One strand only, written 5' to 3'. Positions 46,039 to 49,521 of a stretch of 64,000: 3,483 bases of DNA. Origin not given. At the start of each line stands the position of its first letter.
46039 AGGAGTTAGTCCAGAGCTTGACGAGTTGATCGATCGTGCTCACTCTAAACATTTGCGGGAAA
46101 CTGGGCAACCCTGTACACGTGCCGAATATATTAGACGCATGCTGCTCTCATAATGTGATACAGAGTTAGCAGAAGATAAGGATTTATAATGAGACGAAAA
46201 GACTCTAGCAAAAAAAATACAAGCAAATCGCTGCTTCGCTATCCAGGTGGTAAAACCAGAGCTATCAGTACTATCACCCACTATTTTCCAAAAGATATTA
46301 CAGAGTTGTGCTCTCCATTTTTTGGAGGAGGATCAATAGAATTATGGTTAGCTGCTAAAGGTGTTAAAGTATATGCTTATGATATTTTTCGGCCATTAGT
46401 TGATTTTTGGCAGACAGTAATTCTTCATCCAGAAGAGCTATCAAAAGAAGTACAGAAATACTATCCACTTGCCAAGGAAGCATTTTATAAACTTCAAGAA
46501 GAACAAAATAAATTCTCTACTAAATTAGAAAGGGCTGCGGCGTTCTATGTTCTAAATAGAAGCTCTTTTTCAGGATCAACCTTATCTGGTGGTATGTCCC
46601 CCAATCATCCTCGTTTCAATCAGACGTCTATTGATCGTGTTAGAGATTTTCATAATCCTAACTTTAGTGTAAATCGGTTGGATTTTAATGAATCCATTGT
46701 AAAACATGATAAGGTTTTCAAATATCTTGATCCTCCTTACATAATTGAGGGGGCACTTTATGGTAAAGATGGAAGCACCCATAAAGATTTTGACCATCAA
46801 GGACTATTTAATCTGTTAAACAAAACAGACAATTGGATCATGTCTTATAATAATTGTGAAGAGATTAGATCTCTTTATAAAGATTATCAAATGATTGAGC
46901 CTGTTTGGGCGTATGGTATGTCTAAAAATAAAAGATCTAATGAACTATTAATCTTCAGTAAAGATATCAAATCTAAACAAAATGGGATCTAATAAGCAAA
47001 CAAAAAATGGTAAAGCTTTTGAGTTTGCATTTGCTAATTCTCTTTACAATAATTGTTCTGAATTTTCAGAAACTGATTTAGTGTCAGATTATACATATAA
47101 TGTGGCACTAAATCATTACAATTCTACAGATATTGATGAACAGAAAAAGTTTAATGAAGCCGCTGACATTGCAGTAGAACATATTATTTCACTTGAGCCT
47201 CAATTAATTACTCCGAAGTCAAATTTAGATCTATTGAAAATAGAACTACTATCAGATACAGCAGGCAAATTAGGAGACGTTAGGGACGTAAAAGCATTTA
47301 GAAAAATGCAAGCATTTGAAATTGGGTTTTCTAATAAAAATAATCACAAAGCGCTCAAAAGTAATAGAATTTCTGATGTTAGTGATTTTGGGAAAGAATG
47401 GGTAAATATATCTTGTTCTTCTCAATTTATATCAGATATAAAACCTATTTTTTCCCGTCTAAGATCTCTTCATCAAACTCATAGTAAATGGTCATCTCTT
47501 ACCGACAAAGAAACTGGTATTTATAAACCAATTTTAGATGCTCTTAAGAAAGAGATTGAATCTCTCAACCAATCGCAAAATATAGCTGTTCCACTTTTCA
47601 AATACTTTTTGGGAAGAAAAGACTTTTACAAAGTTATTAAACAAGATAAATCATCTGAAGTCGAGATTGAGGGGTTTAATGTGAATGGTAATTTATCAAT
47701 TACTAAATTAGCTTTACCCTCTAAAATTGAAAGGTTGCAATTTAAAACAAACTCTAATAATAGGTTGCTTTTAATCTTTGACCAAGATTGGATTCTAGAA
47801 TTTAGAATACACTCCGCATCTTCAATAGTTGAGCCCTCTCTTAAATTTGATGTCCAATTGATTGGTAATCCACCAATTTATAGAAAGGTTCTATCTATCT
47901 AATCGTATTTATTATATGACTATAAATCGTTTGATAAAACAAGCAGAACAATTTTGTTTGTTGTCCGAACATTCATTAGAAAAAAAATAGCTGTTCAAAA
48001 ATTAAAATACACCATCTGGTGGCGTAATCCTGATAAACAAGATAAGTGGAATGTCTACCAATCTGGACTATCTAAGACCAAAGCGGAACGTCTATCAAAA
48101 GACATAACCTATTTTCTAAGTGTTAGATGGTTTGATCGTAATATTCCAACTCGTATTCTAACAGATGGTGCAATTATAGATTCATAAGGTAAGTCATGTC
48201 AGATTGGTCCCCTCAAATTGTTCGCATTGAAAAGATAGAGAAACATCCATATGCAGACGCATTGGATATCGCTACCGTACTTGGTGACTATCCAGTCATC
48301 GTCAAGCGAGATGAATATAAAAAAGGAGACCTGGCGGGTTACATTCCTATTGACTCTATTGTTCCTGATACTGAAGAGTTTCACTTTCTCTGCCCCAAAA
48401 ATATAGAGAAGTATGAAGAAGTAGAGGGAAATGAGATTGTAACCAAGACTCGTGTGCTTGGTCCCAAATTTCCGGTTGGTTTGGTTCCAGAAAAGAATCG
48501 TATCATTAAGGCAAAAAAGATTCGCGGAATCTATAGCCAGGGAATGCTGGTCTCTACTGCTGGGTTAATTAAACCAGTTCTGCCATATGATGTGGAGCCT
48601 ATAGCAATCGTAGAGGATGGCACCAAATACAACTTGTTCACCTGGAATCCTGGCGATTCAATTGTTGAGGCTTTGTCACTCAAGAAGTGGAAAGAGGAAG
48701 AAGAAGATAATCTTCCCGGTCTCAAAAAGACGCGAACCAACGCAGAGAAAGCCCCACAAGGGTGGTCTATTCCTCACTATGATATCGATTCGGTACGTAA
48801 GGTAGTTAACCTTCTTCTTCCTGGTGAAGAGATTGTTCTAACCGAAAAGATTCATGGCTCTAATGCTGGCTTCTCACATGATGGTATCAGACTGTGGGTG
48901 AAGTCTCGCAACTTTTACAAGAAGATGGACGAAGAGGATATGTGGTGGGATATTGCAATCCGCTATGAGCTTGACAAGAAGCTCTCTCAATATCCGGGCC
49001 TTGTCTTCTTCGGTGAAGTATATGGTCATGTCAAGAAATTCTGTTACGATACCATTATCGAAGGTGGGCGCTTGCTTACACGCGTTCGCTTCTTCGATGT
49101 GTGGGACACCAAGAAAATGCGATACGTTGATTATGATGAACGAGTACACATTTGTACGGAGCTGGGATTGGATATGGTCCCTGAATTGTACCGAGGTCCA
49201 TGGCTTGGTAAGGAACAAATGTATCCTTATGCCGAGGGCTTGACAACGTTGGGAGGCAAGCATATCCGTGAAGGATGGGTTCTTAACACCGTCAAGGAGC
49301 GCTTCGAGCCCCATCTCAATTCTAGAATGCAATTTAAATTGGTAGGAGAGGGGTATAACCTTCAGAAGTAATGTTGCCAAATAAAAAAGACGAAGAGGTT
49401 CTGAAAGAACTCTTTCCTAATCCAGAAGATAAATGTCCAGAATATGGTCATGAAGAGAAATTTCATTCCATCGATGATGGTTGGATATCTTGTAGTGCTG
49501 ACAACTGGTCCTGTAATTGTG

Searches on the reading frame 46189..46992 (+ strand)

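Call 9: search_protein_families(library=phrogs, proteins=[window:46189-46992:+])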
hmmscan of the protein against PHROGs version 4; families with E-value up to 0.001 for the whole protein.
window:46189-46992:+ (267 aa): 3 families
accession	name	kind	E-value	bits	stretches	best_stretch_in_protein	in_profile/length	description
phrog_56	-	other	1.7e-60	207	1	6-265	55-330/647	DNA methyltransferase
phrog_1996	-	other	2.5e-12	48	1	161-261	39-144/150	DNA methyltransferase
phrog_26700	-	unknown function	1.3e-09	38.1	1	15-253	9-271/552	-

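Call 10: search_protein_families(library=pfam, proteins=[window:46189-46992:+])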
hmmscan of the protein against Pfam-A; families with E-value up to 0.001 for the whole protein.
window:46189-46992:+ (267 aa): 1 family
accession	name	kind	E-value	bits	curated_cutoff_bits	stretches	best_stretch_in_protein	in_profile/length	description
PF02086.21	MethyltransfD12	-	3.9e-32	112.4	22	1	18-243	1-252/253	D12 class N6 adenine-specific DNA methyltransferase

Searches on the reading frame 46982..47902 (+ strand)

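Call 9: search_protein_families(library=phrogs, proteins=[window:46982-47902:+])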
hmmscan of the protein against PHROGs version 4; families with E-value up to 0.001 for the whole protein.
window:46982-47902:+ (306 aa): 0 families

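Call 10: search_protein_families(library=pfam, proteins=[window:46982-47902:+])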
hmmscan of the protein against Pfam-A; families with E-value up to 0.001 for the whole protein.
window:46982-47902:+ (306 aa): 1 family
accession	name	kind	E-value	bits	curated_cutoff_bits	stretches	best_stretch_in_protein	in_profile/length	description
PF09556.15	RE_HaeIII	-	3.4e-77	260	25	1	10-297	1-298/298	HaeIII restriction endonuclease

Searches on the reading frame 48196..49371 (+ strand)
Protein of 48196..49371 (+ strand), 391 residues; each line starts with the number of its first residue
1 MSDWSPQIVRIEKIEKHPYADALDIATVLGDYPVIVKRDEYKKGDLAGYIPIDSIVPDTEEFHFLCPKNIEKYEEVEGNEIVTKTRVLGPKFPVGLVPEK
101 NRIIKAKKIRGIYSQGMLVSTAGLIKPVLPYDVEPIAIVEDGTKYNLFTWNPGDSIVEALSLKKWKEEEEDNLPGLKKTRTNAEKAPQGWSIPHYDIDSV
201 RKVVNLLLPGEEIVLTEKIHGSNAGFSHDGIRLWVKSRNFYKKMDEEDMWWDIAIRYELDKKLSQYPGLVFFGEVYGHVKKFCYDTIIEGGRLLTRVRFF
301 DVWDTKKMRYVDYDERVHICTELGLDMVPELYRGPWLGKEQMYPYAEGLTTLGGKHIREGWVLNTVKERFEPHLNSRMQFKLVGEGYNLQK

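Call 9: search_protein_families(library=phrogs, proteins=[window:48196-49371:+])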
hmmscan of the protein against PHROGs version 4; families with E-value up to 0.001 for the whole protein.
window:48196-49371:+ (391 aa): 4 families
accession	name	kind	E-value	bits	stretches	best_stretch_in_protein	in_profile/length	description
phrog_968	-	DNA, RNA and nucleotide metabolism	1e-32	114.6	1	7-374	12-375/398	RNA ligase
phrog_548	-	DNA, RNA and nucleotide metabolism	2.1e-14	54.5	1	202-386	20-232/341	RNA ligase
phrog_24030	-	DNA, RNA and nucleotide metabolism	1.5e-07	32.1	1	190-336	144-276/342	RNA ligase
phrog_34045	-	unknown function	0.00036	21.2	0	208-339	34-151/219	-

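Call 10: search_protein_families(library=pfam, proteins=[window:48196-49371:+])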
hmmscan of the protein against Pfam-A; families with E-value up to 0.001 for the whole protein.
window:48196-49371:+ (391 aa): 2 families
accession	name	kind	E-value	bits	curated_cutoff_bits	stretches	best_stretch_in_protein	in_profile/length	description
PF09414.15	RNA_ligase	-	2.2e-21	77.2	27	1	211-381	1-169/171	RNA ligase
PF21189.3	PHA02142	-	3.4e-15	56.7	27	1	8-83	4-77/92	PHA02142 OB-fold domain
